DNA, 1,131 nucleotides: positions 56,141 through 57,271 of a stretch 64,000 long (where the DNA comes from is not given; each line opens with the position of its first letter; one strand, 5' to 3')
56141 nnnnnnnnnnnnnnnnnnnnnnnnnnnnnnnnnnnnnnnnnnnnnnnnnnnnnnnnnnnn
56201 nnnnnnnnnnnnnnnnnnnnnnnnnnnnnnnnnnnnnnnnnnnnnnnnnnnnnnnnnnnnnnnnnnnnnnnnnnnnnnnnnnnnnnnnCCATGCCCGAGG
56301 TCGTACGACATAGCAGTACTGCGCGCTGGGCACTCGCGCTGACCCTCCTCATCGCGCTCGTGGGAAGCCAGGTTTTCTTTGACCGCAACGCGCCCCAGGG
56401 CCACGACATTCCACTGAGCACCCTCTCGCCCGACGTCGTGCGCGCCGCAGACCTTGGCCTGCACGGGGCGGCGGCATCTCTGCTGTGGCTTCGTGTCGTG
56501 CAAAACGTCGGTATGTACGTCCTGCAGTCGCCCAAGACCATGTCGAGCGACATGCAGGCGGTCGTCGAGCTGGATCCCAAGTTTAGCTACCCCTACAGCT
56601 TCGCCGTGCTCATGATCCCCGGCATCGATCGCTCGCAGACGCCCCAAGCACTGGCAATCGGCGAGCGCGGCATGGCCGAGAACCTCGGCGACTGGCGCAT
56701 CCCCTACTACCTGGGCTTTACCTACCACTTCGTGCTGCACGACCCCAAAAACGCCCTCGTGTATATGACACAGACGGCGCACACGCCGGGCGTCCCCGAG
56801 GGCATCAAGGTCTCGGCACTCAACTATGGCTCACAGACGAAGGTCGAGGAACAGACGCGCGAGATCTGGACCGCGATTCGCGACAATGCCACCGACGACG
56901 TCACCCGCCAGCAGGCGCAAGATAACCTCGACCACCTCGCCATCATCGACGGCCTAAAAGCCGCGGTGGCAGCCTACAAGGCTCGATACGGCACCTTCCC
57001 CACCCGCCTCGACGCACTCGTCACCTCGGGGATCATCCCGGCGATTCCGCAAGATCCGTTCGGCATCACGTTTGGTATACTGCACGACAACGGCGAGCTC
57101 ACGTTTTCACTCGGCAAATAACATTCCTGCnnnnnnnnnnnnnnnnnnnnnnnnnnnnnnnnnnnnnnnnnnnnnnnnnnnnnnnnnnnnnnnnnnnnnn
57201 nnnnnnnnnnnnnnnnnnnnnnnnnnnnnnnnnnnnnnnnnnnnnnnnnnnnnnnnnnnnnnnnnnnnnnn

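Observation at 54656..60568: Conserved spc ribosomal-protein operon is split between rplE and rpsZ by a ~5.9-kb opposite-strand accessory cassette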

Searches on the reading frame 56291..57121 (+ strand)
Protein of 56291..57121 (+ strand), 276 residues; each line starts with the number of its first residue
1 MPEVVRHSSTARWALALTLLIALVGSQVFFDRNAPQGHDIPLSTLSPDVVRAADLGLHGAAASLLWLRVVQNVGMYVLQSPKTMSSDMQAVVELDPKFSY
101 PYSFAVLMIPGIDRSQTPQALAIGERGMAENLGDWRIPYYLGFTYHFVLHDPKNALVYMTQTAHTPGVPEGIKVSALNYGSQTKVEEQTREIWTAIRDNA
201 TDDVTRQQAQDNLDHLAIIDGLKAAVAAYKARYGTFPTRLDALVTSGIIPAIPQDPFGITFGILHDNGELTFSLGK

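Call 3: search_protein_families(library=pfam, proteins=[window:56291-57121:+], max_evalue=0.01)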
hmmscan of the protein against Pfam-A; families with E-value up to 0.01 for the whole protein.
window:56291-57121:+ (276 aa): 0 families

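Call 18: find_homologous_proteins(query=window:56291-57121:+, max_evalue=0.001)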
Query window:56291-57121:+ (276 aa): 36 proteins with E <= 0.001 among 2582 candidates.
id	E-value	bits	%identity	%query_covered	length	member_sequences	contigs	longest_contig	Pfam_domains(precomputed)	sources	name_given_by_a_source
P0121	1.1e-181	620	100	100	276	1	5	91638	-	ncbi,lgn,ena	-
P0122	8.0e-94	332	56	100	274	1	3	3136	-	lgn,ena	-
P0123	1.2e-92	328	57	96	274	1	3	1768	-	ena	-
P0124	1.5e-90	321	56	97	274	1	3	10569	-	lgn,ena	-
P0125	6.7e-90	319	56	98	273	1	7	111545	-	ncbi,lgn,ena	-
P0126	2.2e-74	268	50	95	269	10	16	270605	-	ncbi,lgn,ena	-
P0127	6.5e-73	263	46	98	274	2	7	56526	-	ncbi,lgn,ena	-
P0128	2.0e-72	261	48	90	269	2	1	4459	-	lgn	-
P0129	4.2e-70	254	48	91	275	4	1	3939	-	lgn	-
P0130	7.9e-69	250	47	92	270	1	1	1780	-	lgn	-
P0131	1.3e-66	242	46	90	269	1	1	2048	-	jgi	-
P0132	1.5e-65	239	44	95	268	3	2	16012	-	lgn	-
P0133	3.0e-65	238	45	95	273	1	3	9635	-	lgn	-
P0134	2.8e-60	222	43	93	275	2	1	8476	-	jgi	-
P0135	1.3e-57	213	43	93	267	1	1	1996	-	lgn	-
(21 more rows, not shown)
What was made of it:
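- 56291..57121 (+): 276-aa accessory protein of the ABC module: signal-anchor helix, TPR-like helical repeats and a short pseudopilin-like C-terminal motif. 36 homologs (call 18).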

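Call 21: find_encoding_contigs(protein=P0126, flank=7000, max_places=1)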
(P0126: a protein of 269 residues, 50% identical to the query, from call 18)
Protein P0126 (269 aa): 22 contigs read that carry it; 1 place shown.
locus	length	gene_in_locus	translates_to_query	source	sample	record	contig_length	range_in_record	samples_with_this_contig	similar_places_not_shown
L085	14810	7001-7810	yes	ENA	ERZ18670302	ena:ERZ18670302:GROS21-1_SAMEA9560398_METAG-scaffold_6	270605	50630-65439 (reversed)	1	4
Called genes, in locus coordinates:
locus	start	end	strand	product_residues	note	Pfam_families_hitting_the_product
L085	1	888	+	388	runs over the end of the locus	PF00390:malic, PF00899:ThiF (weak), PF03949:Malic_M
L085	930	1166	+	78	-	-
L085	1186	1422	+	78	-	-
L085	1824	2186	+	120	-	-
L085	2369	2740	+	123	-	-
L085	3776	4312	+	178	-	PF07638:Sigma70_ECF (weak), PF04542:Sigma70_r2, PF08281:Sigma70_r4_2, PF04545:Sigma70_r4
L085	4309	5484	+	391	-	PF18915:DUF5667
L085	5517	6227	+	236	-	PF00005:ABC_tran, PF13304:AAA_21 (faint)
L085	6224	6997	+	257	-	PF12679:ABC2_membrane_2, PF12730:ABC2_membrane_4 (weak)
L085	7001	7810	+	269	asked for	-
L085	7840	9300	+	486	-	PF03734:YkuD, PF00768:Peptidase_S11, PF02113:Peptidase_S13 (faint), PF13354:Beta-lactamase2 (weak)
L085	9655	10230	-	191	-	PF02545:Maf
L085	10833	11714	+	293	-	PF04294:VanW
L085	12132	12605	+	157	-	-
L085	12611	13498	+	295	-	PF11127:YgaP-like_TM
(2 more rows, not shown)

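Call 26: search_solved_structures(query=A2, max_evalue=1)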
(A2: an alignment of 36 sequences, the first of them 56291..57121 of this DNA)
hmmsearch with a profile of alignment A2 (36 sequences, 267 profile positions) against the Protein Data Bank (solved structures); distinct sequences matched with E-value up to 1: 21.
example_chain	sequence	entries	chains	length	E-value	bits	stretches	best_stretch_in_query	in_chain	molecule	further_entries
3w5b_A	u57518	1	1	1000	0.22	13.8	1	144-200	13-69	SERCA1a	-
5zmw_A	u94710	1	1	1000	0.22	13.8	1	144-200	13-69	Sarcoplasmic/endoplasmic reticulum calcium ATPase 1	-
5zmv_A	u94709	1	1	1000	0.22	13.8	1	144-200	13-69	Sarcoplasmic/endoplasmic reticulum calcium ATPase 1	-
2dqs_A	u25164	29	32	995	0.24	13.7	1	144-200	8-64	Sarcoplasmic/endoplasmic reticulum calcium ATPase 1 | SERCA1a | SARCOPLASMIC ENDOPLASMIC RETICULUM CALCIUM ATPASE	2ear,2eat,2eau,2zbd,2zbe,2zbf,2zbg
27qy_A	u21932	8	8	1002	0.24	13.7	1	144-200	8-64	Sarcoplasmic/endoplasmic reticulum calcium ATPase 1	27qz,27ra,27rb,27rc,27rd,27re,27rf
8owa_A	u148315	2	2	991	0.24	13.7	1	144-200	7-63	Sarcoplasmic/endoplasmic reticulum calcium ATPase 1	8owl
4bew_A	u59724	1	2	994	0.24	13.7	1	144-200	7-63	SARCOPLASMIC/ENDOPLASMIC RETICULUM CALCIUM ATPASE 1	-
1iwo_A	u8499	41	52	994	0.24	13.7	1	144-200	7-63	Sarcoplasmic/endoplasmic reticulum calcium ATPase 1 | Sarcoplasmic/endoplasmic reticulum calcium ATPase 1a | Sarcoplasmic/endoplasmic reticulum calcium ATPase 1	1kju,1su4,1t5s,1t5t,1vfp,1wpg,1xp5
6rb2_A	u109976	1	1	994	0.24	13.7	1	144-200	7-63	Sarcoplasmic/endoplasmic reticulum calcium ATPase 1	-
4nab_A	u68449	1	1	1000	0.25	13.6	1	144-200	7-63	Sarcoplasmic/endoplasmic reticulum calcium ATPase 1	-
8xi2_C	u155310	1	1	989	0.28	13.4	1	166-238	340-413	Elongation factor Tu, chloroplastic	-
3tlm_A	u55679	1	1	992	0.29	13.4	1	144-200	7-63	Sarcoplasmic/endoplasmic reticulum calcium ATPase 1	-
4nje_B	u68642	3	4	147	0.59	12.4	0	18-64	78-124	L-asparaginase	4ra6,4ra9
29jd_A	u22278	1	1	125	0.6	12.4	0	210-261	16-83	Type II secretion system core protein G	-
6xt9_D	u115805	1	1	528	0.62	12.3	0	210-243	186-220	Bardet-Biedl syndrome 4 protein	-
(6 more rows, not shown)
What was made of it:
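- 56291..57121 (+): Weak GspG/EpsG profile hits, E about 0.6 (call 26).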

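Call 32: predict_structure(alignment_id=A2)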
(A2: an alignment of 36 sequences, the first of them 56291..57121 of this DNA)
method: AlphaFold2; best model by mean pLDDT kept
length: 276 residues; sequences in the alignment: 36
mean_pLDDT: 91.1   pTM: 0.75
mean pLDDT of the five models: 91.1, 90.7, 89.6, 88.7, 87.6
residues with pLDDT >= 90: 211; 70-90: 45; 50-70: 20; < 50: 0
segments of 3 or more residues with pLDDT < 50: none
pLDDT, mean of each block of 10 residues (from residue 1): 70 96 96 72 74 87 93 83 86 96 96 94 98 97 96 95 96 92 83 92 93 96 98 97 98 96 94 85
secondary structure, 60 per line:
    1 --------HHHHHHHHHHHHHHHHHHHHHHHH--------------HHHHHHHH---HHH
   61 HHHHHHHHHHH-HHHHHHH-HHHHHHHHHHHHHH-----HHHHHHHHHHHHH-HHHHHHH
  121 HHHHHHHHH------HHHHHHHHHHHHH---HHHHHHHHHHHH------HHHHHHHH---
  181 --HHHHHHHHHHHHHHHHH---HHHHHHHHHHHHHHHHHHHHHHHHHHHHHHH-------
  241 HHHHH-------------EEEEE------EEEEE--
elements in order: H9-32 H47-54 H58-71 H73-79 H81-94 H100-112 H114-129 H136-148 H152-163 H170-177 H183-199 H203-233 H241-245 E259-263 E270-274
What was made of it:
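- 56291..57121 (+): AlphaFold2 pLDDT 91.1 (call 32).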

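Call 34: search_protein_families(library=ncbifam, proteins=[window:56291-57121:+], max_evalue=0.01)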
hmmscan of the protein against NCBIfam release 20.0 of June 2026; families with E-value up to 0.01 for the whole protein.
window:56291-57121:+ (276 aa): 0 families

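Call 35: fold_search(model_id=the predicted structure, library=pdb)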
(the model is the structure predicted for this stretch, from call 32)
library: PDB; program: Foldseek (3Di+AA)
matches with E <= 10: 737; with E <= 0.001: 0
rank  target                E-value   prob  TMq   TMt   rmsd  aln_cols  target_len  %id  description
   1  9pff_L                2.2e-02  1.00  0.34  0.33  11.0       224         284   13  Min22bin20S complex (NSF-alphaSNAP-2:2 syntaxin-1a H3:SNAP-25 SN1), non-hydrolyzing, class 27 (released 2025-08-06)
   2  5jjo                  3.5e-02  0.98  0.29  0.30  13.1       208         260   14  The crystal structure of immunity protein PA5088 from Pseudomonas aeruginosa (released 2016-08-31)
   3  3zgq                  5.1e-02  0.99  0.30  0.19  12.4       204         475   12  Crystal structure of human interferon-induced protein IFIT5 (released 2013-01-23)
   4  5lyp                  5.3e-02  1.00  0.39  0.71   3.9       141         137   17  Crystal structure of the Tpr Domain of Sgt2. (released 2017-10-25)
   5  4hoq                  5.3e-02  0.99  0.30  0.19  10.7       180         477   16  Crystal Structure of Full-Length Human IFIT5 (released 2013-01-23)
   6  8a3t_H                5.3e-02  0.98  0.32  0.19  13.3       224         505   13  S. cerevisiae APC/C-Cdh1 complex (released 2022-08-31)
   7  5aio                  6.1e-02  0.98  0.34  0.24  11.3       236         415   14  Crystal structure of t131 N-terminal TPR array (released 2015-06-24)
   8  4hor_A                6.8e-02  1.00  0.32  0.19   6.4       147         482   16  Crystal Structure of Full-Length Human IFIT5 with 5`-triphosphate Oligocytidine (released 2013-01-23)
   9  3pe4_C                7.8e-02  0.99  0.36  0.16  15.6       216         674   13  Structure of human O-GlcNAc transferase and its complex with a peptide substrate (released 2011-01-19)
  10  3urz_B                7.8e-02  0.82  0.23  0.29  15.6       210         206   15  Crystal structure of a putative protein binding protein (BACOVA_03105) from Bacteroides ovatus ATCC 8483 at 2.19 A res (released 2011-12-14)
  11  2q7f_A                8.2e-02  0.99  0.31  0.41   9.6       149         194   15  Crystal structure of YrrB: a TPR protein with an unusual peptide-binding site (released 2007-08-07)
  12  5lyn_A                9.0e-02  1.00  0.37  0.70   3.7       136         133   17  Structure of the Tpr Domain of Sgt2 in complex with yeast Ssa1 peptide fragment (released 2017-10-25)
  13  3gz1_A                9.0e-02  0.94  0.22  0.37  16.4       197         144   11  Crystal structure of IpgC in complex with the chaperone binding region of IpaB (released 2009-06-16)
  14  4gyy_C                9.4e-02  0.98  0.35  0.16  15.8       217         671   13  Crystal structure of human O-GlcNAc Transferase with UDP-5SGlcNAc and a peptide substrate (released 2012-10-31)
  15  5hgv_C                9.4e-02  0.97  0.34  0.16  16.2       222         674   14  Structure of an O-GlcNAc transferase point mutant, D554N in complex with peptide (released 2016-09-14)
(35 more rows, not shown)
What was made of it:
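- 56291..57121 (+): Weak TPR fold matches, E 0.02-0.1 (call 35).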

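Call 72: search_protein_families(library=padloc, proteins=[window:56291-57121:+], max_evalue=0.001)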
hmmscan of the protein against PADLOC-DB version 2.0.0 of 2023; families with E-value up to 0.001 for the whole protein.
window:56291-57121:+ (276 aa): 0 families

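Call 86: find_encoding_contigs(protein=P0127, flank=7000, max_places=1)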
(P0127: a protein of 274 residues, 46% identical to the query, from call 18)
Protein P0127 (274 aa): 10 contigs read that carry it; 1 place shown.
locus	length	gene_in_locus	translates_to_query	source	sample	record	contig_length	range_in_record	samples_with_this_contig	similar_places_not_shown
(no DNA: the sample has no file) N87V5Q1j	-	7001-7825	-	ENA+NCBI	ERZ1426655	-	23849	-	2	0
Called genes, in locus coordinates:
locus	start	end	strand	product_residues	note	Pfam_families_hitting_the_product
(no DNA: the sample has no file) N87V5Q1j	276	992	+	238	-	-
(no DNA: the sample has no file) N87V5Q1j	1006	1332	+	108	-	-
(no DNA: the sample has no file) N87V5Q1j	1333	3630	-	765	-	PF17191:RecG_wedge, PF00270:DEAD, PF04851:ResIII, PF00271:Helicase_C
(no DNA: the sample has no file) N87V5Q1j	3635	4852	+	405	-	PF00390:malic, PF03949:Malic_M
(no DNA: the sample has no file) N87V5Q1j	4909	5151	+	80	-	-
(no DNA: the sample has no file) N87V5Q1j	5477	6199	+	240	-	PF00005:ABC_tran, PF13304:AAA_21 (faint)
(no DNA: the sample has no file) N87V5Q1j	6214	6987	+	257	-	PF12679:ABC2_membrane_2, PF12730:ABC2_membrane_4 (weak)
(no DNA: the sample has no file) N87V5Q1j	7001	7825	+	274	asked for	-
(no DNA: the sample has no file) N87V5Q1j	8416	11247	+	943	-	PF26449:DUF8128, PF01935:DUF87 (weak), PF02534:T4SS-DNA_transf (faint)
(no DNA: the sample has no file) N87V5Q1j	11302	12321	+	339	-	PF01656:CbiA, PF02374:ArsA_ATPase (weak), PF07015:VirC1 (faint), PF09140:MipZ, PF10609:ParA (weak), PF13614:AAA_31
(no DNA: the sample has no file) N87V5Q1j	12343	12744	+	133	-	PF00293:NUDIX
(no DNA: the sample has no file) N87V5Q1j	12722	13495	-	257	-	-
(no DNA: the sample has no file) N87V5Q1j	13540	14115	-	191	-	PF02545:Maf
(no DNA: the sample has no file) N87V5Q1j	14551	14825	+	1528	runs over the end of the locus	PF13385:Laminin_G_3, PF01471:PG_binding_1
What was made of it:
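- The module lies between the malic-enzyme and maf genes in two other genomes (calls 21, 86). The same ABC module works from a non-ribosomal site in other genomes (calls 21, 86).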

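Call 87: find_encoding_contigs(protein=P0124, flank=7000, max_places=1)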
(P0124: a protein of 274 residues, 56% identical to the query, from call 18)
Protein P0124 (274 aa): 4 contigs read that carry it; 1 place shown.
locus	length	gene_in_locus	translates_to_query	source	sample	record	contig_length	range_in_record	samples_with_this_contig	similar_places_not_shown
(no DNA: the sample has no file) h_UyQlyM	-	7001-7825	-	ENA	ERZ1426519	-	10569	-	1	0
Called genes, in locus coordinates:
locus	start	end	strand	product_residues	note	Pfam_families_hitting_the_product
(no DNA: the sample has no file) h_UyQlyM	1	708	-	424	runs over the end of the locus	PF00344:SecY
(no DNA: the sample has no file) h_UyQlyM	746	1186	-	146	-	PF00828:Ribosomal_L27A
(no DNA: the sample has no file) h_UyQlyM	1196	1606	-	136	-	PF00333:Ribosomal_S5, PF03719:Ribosomal_S5_C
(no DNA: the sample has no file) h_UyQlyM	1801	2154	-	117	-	PF00861:Ribosomal_L18p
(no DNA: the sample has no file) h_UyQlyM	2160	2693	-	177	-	PF00347:Ribosomal_L6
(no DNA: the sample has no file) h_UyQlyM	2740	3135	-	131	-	PF00410:Ribosomal_S8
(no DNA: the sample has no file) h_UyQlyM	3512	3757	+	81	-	-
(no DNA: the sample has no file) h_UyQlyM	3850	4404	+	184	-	PF06042:NTP_transf_6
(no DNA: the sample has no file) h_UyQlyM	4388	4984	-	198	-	PF01928:CYTH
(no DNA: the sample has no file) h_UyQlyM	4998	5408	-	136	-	-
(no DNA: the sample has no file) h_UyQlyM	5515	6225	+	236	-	PF00005:ABC_tran, PF13304:AAA_21 (faint)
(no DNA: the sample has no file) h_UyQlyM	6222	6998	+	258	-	PF12679:ABC2_membrane_2, PF12730:ABC2_membrane_4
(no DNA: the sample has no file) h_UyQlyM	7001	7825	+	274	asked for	-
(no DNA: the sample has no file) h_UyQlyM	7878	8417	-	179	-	PF00281:Ribosomal_L5, PF00673:Ribosomal_L5_C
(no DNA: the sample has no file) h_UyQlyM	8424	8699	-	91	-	PF22682:Ribosomal_uL24m-like (weak), PF00467:KOW, PF17136:ribosomal_L24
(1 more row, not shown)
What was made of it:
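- There the 276-aa homolog ends 53 nt from rplE (call 87).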
